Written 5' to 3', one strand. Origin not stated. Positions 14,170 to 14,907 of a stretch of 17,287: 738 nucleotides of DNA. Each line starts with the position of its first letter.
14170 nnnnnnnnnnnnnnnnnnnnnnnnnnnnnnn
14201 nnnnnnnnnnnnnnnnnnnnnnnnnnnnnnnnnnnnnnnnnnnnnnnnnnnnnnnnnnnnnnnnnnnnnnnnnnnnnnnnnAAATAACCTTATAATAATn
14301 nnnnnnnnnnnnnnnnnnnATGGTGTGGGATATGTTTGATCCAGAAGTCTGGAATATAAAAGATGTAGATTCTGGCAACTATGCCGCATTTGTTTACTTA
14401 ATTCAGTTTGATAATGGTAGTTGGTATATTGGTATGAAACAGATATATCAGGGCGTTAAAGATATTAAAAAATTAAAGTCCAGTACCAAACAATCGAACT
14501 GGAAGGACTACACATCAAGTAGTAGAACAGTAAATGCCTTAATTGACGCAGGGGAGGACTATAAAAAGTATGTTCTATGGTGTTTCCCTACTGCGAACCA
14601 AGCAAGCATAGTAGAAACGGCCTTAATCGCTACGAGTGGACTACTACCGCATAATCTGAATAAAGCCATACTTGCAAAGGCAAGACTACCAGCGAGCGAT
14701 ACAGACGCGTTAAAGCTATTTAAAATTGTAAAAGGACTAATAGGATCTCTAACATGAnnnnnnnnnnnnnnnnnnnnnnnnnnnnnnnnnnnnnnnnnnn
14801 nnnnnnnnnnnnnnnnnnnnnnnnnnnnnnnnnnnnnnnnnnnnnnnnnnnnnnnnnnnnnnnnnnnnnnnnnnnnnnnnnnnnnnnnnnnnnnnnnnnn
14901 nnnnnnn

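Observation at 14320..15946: Translationally coupled four-gene block of unknown function opening with a GIY-YIG-like ORF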

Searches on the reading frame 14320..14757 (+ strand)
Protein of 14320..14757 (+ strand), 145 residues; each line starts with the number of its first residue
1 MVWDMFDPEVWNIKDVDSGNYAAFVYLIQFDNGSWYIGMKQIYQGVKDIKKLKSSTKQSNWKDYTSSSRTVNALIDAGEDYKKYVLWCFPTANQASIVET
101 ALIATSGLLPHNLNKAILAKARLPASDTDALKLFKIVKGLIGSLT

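Call 4: search_protein_families(library=pfam, proteins=[window:14320-14757:+], max_evalue=1)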
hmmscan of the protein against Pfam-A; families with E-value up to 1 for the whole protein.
window:14320-14757:+ (145 aa): 2 families
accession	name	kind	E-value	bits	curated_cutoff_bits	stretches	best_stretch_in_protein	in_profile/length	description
PF19835.5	SegE_GIY-YIG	-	1.6e-17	64.3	25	1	13-113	8-111/123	Putative endonuclease segE, GIY-YIG domain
PF17063.10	PSMalpha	-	0.048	14.2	23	1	132-142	6-16/21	Phenol-soluble modulin alpha peptide family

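Call 5: search_protein_families(library=phrogs, proteins=[window:14320-14757:+], max_evalue=0.1)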
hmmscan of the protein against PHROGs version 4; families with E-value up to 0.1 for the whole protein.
window:14320-14757:+ (145 aa): 2 families
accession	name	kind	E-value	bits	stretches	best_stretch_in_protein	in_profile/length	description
phrog_7363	-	DNA, RNA and nucleotide metabolism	3.9e-15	57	1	13-106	10-109/356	homing endonuclease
phrog_447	-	other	1.6e-13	51.7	1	14-112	18-119/148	NAD synthetase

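Call 12: search_protein_families(library=ncbifam, proteins=[window:14320-14757:+], max_evalue=1)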
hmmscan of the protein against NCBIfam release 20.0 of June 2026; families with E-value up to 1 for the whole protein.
window:14320-14757:+ (145 aa): 0 families

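Call 13: search_protein_families(library=padloc, proteins=[window:14320-14757:+], max_evalue=1)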
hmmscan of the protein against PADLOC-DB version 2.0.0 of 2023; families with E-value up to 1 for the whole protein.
window:14320-14757:+ (145 aa): 1 family
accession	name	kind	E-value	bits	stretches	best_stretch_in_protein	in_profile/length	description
PDLC03702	HEase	-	7.3e-08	30.5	1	14-144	7-129/258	homing endonuclease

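Call 23: search_solved_structures(query=window:14320-14757:+, max_evalue=10, show_alignments=3)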
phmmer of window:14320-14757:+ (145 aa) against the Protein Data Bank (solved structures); distinct sequences matched with E-value up to 10: 2.
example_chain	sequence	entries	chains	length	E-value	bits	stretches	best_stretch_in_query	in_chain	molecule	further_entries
3r2u_A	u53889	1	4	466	0.66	13.4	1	32-113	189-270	Metallo-beta-lactamase family protein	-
7wvh_A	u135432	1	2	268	0.67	13.4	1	9-32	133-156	NAD+-glycohydrolase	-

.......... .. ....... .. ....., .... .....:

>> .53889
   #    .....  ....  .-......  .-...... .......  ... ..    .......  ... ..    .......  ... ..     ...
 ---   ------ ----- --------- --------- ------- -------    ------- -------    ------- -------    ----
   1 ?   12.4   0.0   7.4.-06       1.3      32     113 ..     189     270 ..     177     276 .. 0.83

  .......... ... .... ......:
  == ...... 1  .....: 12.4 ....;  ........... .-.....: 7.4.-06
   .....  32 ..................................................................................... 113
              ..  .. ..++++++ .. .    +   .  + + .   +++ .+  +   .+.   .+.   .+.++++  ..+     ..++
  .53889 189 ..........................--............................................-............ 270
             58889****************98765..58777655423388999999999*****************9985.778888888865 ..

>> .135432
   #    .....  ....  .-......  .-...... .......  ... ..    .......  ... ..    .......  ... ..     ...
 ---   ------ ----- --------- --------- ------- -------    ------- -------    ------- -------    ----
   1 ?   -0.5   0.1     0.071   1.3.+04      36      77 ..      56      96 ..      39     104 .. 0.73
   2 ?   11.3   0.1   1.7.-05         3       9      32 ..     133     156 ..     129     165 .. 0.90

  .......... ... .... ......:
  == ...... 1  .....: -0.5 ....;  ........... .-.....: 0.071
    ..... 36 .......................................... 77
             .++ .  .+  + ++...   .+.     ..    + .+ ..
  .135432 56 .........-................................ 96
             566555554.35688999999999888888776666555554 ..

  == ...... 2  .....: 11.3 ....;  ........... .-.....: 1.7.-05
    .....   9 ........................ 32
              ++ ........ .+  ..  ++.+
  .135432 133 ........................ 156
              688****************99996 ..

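Call 33: search_dna_similar(query=window:14320-14757:+, collection=phages, mode=protein, max_evalue=0.001, max_rows=40, rows=spread)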
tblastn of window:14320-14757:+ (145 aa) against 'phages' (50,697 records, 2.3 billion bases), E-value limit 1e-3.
Records with a match: 106; places in all: 106; records where one place covers at least 80% of the query: 60.
Best place of each record, by identity: <60% 106.
By first word of the organism name: Escherichia 45; Salmonella 17; Vibrio 16; Shigella 6; Yersinia 5; Klebsiella 4; Cronobacter 3; Aeromonas 3; Acinetobacter 2; Proteus 2; and 2 more.
By host as written in the record: - 25; Escherichia coli 18; Escherichia coli str. K-12 substr. MG1655 4; Yersinia enterocolitica 4; Aeromonas hydrophila BIOTECH 10089 3; Salmonella enterica 3; Escherichia sp. 3; Escherichia coli O157:H7 ATCC 43890 2; and 33 more.
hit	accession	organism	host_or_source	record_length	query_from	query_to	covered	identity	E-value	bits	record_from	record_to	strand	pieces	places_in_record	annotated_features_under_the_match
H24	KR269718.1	Escherichia phage HY03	Escherichia coli O157:H7 ATCC 43890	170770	13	143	90%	31.6%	3e-5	48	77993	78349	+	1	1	hypothetical protein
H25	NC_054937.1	Salmonella phage pSe_SNUABM_01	Salmonella enterica subsp. enterica ...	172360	13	143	90%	31.6%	3e-5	48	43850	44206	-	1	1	homing endonuclease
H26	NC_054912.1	Escherichia phage vB_EcoM_F1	poultry farm sewage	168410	13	141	89%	31.3%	1e-5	49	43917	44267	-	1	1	homing endonuclease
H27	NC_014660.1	Acinetobacter phage Ac42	-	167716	6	117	77%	35.2%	1e-8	58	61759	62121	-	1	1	homing endonuclease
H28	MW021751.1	Cronobacter phage vB_CsaM_Cronuts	Cronobacter sakazakii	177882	13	117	72%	36.8%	9e-10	61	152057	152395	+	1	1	putative GIY-YIG family homing endonuclease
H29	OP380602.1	Aeromonas phage avDM5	Aeromonas hydrophila BIOTECH 10089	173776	5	117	78%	34.1%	7e-10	61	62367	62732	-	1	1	hypothetical protein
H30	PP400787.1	Escherichia phage FL23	Escherichia coli str. K-12 substr. ...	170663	13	129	81%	32.5%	3e-5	48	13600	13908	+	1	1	homing endonuclease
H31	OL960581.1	Escherichia phage vB_EcoM_SA20RB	Escherichia coli O156:H25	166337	13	129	81%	32.5%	3e-5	48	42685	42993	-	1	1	homing endonuclease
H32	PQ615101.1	Shigella phage SP21535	Shigella sonnei CICC 21535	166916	13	129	81%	32.5%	3e-5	48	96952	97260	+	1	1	hypothetical protein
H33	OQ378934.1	Escherichia phage LH2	Escherichia coli GXXWH2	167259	13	129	81%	32.5%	3e-5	48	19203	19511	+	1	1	homing endonuclease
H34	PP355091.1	Escherichia phage 235Ecol030PP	Escherichia coli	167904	13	129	81%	32.5%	3e-5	48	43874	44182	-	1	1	intron-associated endonuclease 2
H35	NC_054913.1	Escherichia phage F2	Escherichia coli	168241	13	129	81%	32.5%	3e-5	48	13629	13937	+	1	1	homing endonuclease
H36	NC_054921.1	Escherichia phage vB_EcoM_IME537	Escherichia coli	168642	13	129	81%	32.5%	3e-5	48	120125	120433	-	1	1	homing endonuclease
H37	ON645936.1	Escherichia phage N2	Escherichia coli 162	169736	13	129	81%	32.5%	3e-5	48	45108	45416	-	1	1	homing endonuclease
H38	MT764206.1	Escherichia phage JEP6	Escherichia coli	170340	13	129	81%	32.5%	3e-5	48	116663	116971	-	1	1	homing endonuclease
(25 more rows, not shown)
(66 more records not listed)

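Call 34: get_annotated_region(hit=H28, flank=1500)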
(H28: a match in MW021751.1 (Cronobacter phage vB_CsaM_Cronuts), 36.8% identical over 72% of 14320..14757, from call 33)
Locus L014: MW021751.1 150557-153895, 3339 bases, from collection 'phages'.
description: Cronobacter phage vB_CsaM_Cronuts, complete genome.
organism: Cronobacter phage vB_CsaM_Cronuts (NCBI taxid 2777351)
taxonomy: Viruses; Duplodnaviria; Heunggongvirae; Uroviricota; Caudoviricetes; Straboviridae; Pseudotevenvirus
host: Cronobacter sakazakii; source: raw sewage; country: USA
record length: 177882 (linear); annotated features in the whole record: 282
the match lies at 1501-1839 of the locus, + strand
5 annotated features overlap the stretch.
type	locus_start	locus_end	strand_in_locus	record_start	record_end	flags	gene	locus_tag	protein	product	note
CDS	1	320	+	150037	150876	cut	-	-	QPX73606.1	putative DNA methylase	gp250; GP_250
CDS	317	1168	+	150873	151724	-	-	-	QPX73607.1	putative DNA adenine methyltransferase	gp251; GP_251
CDS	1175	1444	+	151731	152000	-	-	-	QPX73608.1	putative thioredoxin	gp252; GP_252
CDS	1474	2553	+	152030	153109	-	-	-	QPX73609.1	putative GIY-YIG family homing endonuclease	gp253; GP_253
CDS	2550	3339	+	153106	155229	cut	-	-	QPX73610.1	putative anaerobic ribonucleoside-triphosphate reductase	gp254; GP_254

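Call 35: get_annotated_region(hit=H26, flank=1500)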
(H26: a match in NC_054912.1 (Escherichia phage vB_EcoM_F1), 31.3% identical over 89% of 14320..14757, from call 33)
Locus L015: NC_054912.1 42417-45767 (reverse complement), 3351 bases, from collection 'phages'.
description: Escherichia phage vB_EcoM_F1, complete genome.
organism: Escherichia phage vB_EcoM_F1 (NCBI taxid 2750846)
taxonomy: Viruses; Duplodnaviria; Heunggongvirae; Uroviricota; Caudoviricetes; Straboviridae; Tevenvirinae; Tequatrovirus; Tequatrovirus effone
host: -; source: poultry farm sewage; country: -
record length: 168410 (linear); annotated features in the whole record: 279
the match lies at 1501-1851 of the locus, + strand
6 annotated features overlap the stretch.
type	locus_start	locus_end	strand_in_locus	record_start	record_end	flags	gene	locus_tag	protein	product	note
CDS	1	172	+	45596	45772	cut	-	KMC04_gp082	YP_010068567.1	hypothetical protein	-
CDS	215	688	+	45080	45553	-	-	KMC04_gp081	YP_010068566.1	endonuclease VII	-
CDS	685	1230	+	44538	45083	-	-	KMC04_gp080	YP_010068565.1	NrdD-like anaerobic ribonucleotide reductase large subunit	-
CDS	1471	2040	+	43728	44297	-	-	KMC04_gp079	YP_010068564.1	homing endonuclease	-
CDS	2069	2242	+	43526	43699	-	-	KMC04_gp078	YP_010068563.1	hypothetical protein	-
CDS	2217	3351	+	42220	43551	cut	-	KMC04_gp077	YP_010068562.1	anaerobic ribonucleoside reductase large subunit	-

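Call 56: search_protein_representatives(protein=window:14320-14757:+)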
Query: 145 residues. Proteins with E-value up to 0.001 (for the whole library): 71; up to 1e-10: 21; up to 1e-30: 2. The best 71 are listed.
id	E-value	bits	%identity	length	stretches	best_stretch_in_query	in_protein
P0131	3.1e-44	166.9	56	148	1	3-136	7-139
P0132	8.8e-31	123.3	51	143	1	3-128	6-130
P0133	5.5e-30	120.7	56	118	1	3-105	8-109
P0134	8.7e-29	116.8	49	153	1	8-126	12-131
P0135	7.3e-28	113.8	45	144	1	9-142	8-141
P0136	1.9e-25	106.0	43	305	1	17-134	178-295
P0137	2.0e-25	105.9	44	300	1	10-144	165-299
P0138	2.9e-25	105.4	40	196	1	7-144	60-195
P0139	7.4e-25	104.1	43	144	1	7-138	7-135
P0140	1.5e-24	103.1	42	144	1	9-139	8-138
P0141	6.0e-23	97.9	44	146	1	10-137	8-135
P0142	1.1e-22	97.0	47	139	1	15-134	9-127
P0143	2.2e-21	92.8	67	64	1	1-64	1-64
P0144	6.2e-21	91.3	47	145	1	20-124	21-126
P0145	1.1e-20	90.6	45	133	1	17-142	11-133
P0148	1.6e-15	73.8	37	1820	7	70-126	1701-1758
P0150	1.3e-12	64.4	37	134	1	7-120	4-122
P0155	1.9e-08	50.9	42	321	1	13-89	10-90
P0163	1.4e-06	44.8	35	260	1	14-112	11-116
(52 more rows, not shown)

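Call 57: search_protein_families(library=pfam, proteins=[P0136, P0137, P0138, P0148, P0131, P0135, P0150, P0155, P0163], max_evalue=0.01)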
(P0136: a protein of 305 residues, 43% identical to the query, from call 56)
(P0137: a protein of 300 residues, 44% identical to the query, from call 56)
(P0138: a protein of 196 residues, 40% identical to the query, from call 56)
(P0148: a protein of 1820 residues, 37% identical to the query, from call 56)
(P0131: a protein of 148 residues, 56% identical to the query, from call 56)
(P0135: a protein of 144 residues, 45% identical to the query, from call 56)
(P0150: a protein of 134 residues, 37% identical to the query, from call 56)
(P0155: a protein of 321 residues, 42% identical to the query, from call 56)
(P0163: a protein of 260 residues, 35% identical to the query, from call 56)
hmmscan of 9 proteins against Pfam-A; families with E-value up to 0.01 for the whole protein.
P0136 (305 aa): 1 family
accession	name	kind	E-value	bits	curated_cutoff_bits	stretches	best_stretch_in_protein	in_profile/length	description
PF19835.5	SegE_GIY-YIG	-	5.4e-14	52.9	25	1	180-269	14-106/123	Putative endonuclease segE, GIY-YIG domain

P0137 (300 aa): 2 families
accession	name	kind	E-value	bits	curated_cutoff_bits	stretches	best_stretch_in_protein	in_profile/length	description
PF19835.5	SegE_GIY-YIG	-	4.7e-11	43.4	25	1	174-257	14-99/123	Putative endonuclease segE, GIY-YIG domain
PF05265.19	DUF723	-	0.0057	17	20.9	0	2-62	1-59/60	Protein of unknown function (DUF723)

P0138 (196 aa): 1 family
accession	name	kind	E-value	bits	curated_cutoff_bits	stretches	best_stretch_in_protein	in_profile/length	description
PF19835.5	SegE_GIY-YIG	-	4e-14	53.3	25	1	70-157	13-104/123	Putative endonuclease segE, GIY-YIG domain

P0148 (1820 aa): 4 families
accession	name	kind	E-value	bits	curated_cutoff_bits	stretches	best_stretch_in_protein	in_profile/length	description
PF02553.20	CbiN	-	7.7e-06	26.2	25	0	1116-1140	39-63/67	Cobalt transport protein component CbiN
PF24172.1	CdiI_ImmP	-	0.00036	21.2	33.2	0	796-839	10-53/129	CdiI immunity protein EcoliA0-like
PF24910.1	Ig_SIBA-E_3rd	-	0.00046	20.9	27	0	292-334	35-77/86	Integrin beta-like protein A-E, third Ig-like domain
PF18579.7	Raf1_HTH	-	0.0095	16.1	27.3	0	965-995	29-59/61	Rubisco accumulation factor 1 helix turn helix domain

P0131 (148 aa): 1 family
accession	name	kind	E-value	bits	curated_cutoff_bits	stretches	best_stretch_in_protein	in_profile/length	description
PF19835.5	SegE_GIY-YIG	-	4.4e-16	59.7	25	1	18-106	9-100/123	Putative endonuclease segE, GIY-YIG domain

P0135 (144 aa): 1 family
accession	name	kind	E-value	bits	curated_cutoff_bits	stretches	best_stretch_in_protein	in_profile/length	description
PF19835.5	SegE_GIY-YIG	-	2.9e-15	57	25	1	4-104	1-102/123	Putative endonuclease segE, GIY-YIG domain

P0150 (134 aa): 1 family
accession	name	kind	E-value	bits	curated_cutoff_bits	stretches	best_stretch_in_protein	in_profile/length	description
PF19835.5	SegE_GIY-YIG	-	1.2e-22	80.8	25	1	12-113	10-111/123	Putative endonuclease segE, GIY-YIG domain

P0155 (321 aa): 2 families
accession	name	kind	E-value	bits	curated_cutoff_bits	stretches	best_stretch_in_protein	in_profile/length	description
PF19835.5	SegE_GIY-YIG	-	3.1e-32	111.8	25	1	12-121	10-123/123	Putative endonuclease segE, GIY-YIG domain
PF07325.16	Curto_V2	-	0.0021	18.4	25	0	22-70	39-87/126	Curtovirus V2 protein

P0163 (260 aa): 1 family
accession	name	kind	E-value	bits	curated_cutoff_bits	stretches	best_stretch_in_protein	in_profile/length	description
PF19835.5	SegE_GIY-YIG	-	7.3e-23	81.6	25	1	11-117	9-112/123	Putative endonuclease segE, GIY-YIG domain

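Call 74: find_related_loci(query=A6, collection=viral_contigs, flank=6000)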
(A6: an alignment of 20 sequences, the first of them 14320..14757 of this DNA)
Query A6 (145 aa) in viral_contigs; peptide patterns used: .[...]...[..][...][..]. (x = any residue, [..] = any of these).
137 stretches matched a pattern; 83 encode a relative of the query (tblastn E <= 1e-3); the best 80 are kept; 80 distinct loci.
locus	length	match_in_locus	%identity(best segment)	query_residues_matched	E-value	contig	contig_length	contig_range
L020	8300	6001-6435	86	1-145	2e-83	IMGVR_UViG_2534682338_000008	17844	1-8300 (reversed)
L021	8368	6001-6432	74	1-144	2e-75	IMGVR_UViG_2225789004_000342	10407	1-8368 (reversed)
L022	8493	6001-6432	78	1-144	7e-77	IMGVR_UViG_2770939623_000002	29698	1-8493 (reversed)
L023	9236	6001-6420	57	3-145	1e-54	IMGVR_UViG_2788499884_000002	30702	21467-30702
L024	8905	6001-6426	55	1-145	1e-52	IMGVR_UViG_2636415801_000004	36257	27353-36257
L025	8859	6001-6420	58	1-144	3e-52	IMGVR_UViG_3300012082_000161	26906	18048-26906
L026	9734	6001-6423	55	1-144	1e-51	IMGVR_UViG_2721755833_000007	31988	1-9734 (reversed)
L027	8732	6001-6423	55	1-145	1e-50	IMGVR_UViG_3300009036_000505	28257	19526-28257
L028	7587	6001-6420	57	1-144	2e-50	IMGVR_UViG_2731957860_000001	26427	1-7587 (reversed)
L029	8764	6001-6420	54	3-144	4e-50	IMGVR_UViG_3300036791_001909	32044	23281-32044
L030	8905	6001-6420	54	3-144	9e-50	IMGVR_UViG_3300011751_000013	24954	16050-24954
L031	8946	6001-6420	52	3-144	2e-49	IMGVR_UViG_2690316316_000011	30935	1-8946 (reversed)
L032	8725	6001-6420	51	3-144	5e-45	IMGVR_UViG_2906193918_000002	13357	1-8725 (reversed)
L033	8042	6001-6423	50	3-142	1e-44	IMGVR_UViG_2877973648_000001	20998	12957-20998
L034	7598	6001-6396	51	9-141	2e-43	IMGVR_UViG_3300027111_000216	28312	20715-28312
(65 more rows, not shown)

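Call 103: search_solved_structures(query=A6, max_evalue=10, show_alignments=3)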
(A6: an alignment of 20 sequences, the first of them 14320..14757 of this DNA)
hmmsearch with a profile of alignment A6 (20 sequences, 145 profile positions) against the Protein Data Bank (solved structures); distinct sequences matched with E-value up to 10: 0.

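Call 115: find_encoding_contigs(protein=P0136, flank=6000, max_places=3)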
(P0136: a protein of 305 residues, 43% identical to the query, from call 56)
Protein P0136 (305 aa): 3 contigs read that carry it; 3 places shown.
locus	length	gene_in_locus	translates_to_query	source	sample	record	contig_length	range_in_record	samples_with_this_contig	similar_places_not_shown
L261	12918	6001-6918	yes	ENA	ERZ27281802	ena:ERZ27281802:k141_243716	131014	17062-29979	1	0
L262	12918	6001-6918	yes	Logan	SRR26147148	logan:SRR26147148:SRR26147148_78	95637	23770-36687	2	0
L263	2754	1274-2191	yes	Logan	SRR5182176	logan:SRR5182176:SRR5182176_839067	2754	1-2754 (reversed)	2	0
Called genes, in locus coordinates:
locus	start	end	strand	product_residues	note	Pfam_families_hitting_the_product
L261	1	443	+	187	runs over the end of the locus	-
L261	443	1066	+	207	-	-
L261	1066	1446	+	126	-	PF22262:DUF6950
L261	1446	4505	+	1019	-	PF09327:Phage_Tail_Tip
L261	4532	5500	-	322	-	PF20051:DUF6453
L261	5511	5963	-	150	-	PF00959:Phage_lysozyme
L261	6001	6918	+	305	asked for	PF05265:DUF723 (weak), PF19835:SegE_GIY-YIG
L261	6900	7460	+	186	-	-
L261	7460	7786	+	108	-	-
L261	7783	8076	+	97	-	-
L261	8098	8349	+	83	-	-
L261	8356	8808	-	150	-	-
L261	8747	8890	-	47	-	-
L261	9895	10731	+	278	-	PF00437:T2SSE, PF13191:AAA_16 (faint), PF13401:AAA_22 (faint)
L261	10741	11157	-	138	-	PF03652:RuvX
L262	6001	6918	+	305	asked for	PF05265:DUF723 (weak), PF19835:SegE_GIY-YIG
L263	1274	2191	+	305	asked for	PF05265:DUF723 (weak), PF19835:SegE_GIY-YIG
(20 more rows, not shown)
